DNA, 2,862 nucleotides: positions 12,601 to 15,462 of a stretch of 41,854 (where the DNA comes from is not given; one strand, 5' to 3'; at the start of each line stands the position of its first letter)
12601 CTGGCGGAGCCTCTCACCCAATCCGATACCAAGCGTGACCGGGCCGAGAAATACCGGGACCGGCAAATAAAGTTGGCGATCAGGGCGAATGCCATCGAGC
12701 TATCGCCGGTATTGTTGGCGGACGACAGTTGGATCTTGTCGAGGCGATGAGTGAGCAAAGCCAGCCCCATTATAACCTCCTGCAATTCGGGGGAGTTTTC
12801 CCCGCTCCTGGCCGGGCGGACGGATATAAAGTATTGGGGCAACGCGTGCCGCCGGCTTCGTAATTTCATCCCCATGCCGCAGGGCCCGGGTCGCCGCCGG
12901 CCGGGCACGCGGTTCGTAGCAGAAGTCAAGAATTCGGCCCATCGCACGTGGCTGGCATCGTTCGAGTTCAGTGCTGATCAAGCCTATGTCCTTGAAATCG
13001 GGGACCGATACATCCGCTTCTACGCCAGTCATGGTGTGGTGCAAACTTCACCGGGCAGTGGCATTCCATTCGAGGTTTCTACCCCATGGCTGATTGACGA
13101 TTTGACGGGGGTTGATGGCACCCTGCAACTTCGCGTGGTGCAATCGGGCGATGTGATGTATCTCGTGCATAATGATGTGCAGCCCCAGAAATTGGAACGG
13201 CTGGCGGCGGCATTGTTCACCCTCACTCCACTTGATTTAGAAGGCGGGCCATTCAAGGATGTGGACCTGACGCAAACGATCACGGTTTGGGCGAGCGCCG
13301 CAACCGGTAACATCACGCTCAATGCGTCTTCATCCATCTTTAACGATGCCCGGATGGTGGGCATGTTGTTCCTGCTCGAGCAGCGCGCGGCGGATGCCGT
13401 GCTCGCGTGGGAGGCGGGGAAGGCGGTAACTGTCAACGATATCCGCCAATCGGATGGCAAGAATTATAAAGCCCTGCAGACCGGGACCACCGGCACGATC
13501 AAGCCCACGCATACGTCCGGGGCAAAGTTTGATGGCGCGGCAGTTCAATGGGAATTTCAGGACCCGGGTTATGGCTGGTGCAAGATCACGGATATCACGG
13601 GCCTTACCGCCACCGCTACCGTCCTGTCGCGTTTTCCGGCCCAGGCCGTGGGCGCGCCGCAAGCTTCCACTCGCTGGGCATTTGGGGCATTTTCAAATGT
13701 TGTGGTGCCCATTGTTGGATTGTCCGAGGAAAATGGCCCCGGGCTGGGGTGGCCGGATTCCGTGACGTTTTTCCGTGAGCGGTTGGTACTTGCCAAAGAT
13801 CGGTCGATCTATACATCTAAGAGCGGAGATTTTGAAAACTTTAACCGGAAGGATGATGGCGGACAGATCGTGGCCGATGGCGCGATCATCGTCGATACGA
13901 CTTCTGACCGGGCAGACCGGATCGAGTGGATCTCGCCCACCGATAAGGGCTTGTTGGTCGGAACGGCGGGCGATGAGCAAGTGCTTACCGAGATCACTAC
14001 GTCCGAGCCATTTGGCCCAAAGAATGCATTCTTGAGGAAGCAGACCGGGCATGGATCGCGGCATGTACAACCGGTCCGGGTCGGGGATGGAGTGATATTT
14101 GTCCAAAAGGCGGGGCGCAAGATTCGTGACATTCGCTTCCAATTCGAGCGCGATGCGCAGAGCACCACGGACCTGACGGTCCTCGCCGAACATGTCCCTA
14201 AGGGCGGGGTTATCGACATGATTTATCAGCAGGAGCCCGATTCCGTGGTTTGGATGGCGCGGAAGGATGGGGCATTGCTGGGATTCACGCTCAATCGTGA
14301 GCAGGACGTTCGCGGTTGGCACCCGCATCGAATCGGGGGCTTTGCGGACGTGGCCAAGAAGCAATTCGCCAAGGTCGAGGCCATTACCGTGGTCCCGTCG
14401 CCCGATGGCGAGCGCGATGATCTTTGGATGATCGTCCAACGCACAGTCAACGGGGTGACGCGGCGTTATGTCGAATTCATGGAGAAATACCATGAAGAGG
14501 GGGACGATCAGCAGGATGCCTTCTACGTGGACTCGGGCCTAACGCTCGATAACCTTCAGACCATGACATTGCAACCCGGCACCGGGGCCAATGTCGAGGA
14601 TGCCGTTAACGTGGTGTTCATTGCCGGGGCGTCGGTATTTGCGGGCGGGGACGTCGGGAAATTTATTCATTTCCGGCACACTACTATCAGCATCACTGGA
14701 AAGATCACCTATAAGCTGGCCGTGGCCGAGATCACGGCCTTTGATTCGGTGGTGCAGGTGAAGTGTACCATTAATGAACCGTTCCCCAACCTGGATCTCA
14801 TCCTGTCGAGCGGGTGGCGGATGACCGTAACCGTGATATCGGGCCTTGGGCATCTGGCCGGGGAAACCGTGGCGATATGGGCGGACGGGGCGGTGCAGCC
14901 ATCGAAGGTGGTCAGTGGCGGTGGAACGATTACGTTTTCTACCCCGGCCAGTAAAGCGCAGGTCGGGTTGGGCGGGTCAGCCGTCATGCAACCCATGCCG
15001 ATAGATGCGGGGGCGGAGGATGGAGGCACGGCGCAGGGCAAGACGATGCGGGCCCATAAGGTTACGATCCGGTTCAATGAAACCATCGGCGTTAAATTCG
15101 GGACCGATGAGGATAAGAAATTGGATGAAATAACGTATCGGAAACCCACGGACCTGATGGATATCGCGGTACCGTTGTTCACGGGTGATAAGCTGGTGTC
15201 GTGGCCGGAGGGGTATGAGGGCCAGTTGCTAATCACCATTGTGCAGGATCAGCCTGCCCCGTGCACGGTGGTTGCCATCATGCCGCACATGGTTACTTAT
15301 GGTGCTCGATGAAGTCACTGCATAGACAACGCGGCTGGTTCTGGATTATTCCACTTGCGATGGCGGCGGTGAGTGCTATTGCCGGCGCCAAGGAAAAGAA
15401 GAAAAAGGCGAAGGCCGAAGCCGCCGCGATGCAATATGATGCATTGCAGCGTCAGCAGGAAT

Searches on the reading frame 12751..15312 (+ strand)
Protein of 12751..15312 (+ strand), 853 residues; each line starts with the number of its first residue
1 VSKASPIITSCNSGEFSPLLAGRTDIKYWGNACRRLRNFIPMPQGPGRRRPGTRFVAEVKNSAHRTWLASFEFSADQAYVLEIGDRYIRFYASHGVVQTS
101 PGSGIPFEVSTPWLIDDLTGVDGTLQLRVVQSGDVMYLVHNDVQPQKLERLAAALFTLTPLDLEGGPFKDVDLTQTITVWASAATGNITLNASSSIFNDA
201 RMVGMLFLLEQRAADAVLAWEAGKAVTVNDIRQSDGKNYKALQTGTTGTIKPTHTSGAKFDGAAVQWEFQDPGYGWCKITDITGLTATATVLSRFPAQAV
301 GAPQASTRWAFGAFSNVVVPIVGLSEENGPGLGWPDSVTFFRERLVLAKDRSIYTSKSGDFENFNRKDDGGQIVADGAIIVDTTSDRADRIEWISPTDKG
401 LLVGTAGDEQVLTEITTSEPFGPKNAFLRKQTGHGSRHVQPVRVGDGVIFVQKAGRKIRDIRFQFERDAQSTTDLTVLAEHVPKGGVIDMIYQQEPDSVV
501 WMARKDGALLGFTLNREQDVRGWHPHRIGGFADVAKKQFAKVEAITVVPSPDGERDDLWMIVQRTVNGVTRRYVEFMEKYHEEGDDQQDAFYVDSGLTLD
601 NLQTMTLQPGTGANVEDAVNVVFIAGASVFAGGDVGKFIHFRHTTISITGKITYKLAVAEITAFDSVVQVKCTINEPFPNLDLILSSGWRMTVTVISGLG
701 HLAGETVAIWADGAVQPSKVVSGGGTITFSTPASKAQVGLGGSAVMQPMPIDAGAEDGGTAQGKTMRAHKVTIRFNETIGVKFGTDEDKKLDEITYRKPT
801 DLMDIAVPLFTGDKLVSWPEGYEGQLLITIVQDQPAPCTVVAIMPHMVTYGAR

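Call 69: search_protein_families(library=phrogs, proteins=[window:12751-15312:+], max_evalue=0.00001)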
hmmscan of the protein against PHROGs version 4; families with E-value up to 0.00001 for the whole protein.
window:12751-15312:+ (853 aa): 5 families
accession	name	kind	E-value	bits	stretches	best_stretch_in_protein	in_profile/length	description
phrog_376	-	tail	2.3e-202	675.2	1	1-849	1-709/712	tail protein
phrog_15566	-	tail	8.5e-80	269.8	1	332-850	45-550/552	tail protein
phrog_20269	-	unknown function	1.3e-77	262.4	1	8-361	7-332/374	-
phrog_30010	-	unknown function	6.3e-38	131.8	1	457-739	190-463/517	-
phrog_457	-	tail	1.2e-16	61.4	1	337-559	356-574/793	tail protein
